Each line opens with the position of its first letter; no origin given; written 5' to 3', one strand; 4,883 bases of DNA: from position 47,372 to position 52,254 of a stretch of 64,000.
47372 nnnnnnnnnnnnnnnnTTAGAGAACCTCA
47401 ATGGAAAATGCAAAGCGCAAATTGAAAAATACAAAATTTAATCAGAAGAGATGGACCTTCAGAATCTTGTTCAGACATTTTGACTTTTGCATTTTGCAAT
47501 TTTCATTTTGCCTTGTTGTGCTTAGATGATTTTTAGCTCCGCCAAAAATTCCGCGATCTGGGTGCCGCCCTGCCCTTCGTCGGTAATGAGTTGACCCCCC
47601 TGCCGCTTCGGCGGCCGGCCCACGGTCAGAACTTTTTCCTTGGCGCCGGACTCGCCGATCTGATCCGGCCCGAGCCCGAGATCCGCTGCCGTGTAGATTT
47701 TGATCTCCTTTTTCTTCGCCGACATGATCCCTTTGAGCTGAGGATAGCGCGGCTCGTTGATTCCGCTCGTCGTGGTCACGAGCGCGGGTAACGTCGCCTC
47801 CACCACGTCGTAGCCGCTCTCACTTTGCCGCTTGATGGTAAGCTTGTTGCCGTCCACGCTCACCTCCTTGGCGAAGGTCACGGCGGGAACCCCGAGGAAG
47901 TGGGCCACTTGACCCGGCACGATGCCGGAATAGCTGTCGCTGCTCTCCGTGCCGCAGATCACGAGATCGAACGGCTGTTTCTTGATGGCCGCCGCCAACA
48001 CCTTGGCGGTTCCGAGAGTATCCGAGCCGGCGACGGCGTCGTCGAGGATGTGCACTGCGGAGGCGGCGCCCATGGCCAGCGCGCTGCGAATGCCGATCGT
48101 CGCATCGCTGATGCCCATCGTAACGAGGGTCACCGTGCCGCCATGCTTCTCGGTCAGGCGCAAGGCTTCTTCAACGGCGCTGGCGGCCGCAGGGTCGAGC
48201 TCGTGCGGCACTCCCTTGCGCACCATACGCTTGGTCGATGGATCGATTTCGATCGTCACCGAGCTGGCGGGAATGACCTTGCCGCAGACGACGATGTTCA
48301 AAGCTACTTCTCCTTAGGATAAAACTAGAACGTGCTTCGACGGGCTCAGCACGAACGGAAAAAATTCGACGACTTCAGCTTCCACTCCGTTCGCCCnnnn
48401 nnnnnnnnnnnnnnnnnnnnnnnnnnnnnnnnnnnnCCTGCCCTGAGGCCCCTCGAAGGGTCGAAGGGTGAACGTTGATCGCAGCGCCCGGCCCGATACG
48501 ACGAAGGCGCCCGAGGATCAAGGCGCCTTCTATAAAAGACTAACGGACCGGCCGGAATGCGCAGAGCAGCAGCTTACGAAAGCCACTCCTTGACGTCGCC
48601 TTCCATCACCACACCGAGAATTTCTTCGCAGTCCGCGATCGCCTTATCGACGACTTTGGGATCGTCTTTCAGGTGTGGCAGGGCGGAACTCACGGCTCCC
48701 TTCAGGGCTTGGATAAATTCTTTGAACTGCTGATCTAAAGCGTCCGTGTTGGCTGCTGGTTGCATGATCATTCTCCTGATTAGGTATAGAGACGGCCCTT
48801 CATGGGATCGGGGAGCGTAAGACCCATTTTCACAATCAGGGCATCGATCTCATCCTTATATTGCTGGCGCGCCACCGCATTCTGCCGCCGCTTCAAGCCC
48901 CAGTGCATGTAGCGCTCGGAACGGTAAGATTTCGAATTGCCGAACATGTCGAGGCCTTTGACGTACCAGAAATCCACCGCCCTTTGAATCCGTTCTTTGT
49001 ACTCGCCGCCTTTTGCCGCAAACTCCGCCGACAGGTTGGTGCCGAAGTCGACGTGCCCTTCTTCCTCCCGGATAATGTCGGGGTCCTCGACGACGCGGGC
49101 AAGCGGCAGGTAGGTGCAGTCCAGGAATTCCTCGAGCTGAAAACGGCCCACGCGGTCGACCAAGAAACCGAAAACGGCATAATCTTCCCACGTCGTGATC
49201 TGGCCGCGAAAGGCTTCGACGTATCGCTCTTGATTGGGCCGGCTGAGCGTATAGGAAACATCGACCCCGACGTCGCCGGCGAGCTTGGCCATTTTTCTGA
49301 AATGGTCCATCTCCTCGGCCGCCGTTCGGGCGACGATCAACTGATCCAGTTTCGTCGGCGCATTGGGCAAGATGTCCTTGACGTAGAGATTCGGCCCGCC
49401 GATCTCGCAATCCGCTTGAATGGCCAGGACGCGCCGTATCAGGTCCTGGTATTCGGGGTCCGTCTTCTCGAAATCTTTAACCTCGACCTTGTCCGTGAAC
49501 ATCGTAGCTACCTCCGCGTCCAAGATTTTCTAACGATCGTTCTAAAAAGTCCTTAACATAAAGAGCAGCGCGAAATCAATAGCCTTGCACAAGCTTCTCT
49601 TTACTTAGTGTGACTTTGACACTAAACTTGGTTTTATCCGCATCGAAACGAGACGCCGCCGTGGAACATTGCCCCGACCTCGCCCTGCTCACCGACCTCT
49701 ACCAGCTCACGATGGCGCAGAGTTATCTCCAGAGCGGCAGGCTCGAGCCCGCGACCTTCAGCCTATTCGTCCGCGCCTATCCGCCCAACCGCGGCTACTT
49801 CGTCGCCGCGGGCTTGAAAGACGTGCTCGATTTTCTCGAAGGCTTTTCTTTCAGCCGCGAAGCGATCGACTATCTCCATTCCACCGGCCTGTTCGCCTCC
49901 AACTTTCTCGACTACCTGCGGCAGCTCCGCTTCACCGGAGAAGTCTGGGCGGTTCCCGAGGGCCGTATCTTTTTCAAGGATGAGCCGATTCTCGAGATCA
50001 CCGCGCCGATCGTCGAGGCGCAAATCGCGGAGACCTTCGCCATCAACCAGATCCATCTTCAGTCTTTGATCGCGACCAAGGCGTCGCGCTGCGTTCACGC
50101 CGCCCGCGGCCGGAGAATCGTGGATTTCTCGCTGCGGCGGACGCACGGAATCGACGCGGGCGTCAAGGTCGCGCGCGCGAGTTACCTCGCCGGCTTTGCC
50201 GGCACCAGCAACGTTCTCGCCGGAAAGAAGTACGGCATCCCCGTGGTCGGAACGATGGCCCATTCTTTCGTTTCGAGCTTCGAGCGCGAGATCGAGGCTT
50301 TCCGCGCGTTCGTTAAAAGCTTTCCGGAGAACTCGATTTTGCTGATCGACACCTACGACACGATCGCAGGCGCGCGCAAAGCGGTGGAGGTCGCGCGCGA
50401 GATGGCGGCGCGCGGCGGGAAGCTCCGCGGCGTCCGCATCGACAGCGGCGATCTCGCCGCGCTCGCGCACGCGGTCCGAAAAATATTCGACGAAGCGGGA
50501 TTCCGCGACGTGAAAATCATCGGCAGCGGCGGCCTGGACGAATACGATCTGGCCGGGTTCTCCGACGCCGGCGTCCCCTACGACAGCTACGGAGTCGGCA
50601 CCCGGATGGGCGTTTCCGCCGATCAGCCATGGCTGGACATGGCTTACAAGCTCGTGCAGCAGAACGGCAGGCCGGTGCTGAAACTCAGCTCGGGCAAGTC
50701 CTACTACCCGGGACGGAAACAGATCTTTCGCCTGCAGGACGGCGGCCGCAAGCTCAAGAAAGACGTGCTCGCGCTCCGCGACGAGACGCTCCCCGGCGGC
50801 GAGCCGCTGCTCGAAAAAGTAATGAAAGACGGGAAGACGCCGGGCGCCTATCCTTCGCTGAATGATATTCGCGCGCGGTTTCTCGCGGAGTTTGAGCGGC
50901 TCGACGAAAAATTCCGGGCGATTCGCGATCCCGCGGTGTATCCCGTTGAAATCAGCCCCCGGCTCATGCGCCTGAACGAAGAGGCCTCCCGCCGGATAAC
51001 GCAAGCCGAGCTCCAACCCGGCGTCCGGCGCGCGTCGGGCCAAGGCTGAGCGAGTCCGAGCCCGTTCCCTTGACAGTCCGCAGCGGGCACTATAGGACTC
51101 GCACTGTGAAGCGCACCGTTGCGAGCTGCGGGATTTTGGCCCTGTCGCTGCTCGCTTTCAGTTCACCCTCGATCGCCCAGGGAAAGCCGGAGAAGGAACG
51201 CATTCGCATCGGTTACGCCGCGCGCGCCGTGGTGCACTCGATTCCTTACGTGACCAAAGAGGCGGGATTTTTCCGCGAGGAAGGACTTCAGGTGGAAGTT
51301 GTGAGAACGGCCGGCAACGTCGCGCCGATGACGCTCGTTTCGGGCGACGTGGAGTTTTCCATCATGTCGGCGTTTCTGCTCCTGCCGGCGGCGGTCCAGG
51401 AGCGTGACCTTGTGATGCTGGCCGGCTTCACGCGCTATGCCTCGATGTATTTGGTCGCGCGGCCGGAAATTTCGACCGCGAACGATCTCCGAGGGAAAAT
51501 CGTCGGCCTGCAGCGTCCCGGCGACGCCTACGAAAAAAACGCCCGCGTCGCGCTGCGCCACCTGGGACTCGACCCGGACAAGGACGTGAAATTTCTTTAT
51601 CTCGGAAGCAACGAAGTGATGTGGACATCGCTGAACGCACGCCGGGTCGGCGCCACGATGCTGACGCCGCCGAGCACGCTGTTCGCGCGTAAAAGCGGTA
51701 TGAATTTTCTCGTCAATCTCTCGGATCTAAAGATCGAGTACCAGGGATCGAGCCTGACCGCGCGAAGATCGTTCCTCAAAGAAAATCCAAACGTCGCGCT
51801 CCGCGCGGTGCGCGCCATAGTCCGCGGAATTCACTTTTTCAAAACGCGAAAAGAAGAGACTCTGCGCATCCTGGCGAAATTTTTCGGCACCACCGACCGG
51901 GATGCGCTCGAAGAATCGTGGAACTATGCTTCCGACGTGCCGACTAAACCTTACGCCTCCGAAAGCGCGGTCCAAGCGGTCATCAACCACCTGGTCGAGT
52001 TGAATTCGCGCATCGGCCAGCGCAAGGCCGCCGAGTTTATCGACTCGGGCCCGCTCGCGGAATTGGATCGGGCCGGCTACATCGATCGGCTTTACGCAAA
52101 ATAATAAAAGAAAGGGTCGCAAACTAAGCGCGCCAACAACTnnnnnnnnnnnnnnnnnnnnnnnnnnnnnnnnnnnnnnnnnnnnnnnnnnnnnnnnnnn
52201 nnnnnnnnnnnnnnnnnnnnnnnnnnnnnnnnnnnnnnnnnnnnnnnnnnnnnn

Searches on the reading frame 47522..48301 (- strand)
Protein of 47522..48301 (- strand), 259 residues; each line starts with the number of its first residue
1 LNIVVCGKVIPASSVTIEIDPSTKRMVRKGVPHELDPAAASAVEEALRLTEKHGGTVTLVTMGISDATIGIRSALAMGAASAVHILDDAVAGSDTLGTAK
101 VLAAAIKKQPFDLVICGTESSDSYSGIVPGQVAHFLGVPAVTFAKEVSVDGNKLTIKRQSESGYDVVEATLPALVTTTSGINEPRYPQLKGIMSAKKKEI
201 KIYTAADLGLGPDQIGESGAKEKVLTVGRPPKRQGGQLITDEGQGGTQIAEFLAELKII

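Call 31: search_protein_families(library=pfam, proteins=[window:47522-48301:-], max_evalue=0.00001)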
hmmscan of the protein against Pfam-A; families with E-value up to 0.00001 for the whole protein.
window:47522-48301:- (259 aa): 1 family
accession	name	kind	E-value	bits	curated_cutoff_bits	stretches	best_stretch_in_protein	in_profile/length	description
PF01012.27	ETF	-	2.4e-41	142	26.7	1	26-207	4-180/181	Electron transfer flavoprotein domain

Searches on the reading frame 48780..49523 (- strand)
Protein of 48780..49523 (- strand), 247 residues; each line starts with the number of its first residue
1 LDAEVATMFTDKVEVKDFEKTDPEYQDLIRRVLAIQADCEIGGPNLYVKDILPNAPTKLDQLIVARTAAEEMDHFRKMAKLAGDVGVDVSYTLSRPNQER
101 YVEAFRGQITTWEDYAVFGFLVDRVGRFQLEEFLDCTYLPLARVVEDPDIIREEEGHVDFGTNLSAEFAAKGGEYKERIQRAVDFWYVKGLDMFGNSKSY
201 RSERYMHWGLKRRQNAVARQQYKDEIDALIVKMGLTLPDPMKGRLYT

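Call 32: search_protein_families(library=pfam, proteins=[window:48780-49523:-], max_evalue=0.00001)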
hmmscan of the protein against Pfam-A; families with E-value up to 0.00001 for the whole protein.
window:48780-49523:- (247 aa): 1 family
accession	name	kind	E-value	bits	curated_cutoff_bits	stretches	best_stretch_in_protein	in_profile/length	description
PF05138.18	PaaA_PaaC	-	1.6e-20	73.9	28.5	1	25-239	15-227/263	Phenylacetic acid catabolic protein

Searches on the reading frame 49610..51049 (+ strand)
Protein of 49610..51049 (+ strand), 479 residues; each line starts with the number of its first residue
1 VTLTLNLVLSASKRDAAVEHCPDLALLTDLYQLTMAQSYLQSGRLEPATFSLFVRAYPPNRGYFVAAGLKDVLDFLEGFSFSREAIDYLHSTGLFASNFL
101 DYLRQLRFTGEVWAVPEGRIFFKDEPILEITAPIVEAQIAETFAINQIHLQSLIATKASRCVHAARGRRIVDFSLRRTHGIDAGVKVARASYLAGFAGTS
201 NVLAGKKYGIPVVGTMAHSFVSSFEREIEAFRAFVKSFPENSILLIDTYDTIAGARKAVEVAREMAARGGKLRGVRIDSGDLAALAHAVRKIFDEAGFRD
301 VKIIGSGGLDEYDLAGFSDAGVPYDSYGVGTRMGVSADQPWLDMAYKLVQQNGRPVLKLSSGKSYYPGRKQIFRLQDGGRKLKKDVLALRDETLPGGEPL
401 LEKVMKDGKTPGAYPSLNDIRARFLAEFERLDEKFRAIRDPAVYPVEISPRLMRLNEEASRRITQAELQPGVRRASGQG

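Call 32: search_protein_families(library=pfam, proteins=[window:49610-51049:+], max_evalue=0.00001)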
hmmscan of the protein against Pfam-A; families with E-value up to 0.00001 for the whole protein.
window:49610-51049:+ (479 aa): 3 families
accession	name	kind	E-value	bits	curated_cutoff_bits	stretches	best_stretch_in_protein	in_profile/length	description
PF17767.7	NAPRTase_N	-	4.5e-35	121.1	32.6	1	26-148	1-124/125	Nicotinate phosphoribosyltransferase (NAPRTase) N-terminal domain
PF17956.6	NAPRTase_C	-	7.1e-12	46.2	23.3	1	398-455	53-110/111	Nicotinate phosphoribosyltransferase C-terminal domain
PF04095.22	NAPRTase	-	6.5e-11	42.9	20.8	1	170-347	3-201/239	Nicotinate phosphoribosyltransferase (NAPRTase) family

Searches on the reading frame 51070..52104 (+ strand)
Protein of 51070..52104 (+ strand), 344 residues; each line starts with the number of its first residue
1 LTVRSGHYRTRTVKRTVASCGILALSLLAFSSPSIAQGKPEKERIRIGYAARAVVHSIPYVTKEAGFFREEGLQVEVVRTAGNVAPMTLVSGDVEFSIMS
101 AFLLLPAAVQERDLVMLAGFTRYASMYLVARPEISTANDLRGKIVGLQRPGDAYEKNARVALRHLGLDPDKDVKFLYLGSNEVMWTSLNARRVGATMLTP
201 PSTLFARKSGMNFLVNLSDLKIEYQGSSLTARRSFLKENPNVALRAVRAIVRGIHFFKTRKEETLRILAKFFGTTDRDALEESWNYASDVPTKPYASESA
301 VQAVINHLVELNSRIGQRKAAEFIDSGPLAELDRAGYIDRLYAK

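Call 32: search_protein_families(library=pfam, proteins=[window:51070-52104:+], max_evalue=0.00001)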
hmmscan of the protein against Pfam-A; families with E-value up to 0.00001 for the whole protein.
window:51070-52104:+ (344 aa): 2 families
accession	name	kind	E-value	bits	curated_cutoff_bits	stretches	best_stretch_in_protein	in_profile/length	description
PF09084.16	NMT1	-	3.1e-18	66.9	20.5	1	56-258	4-210/216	NMT1/THI5 like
PF13379.11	NMT1_2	-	8e-14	52.5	24.7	1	38-270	1-249/252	NMT1-like family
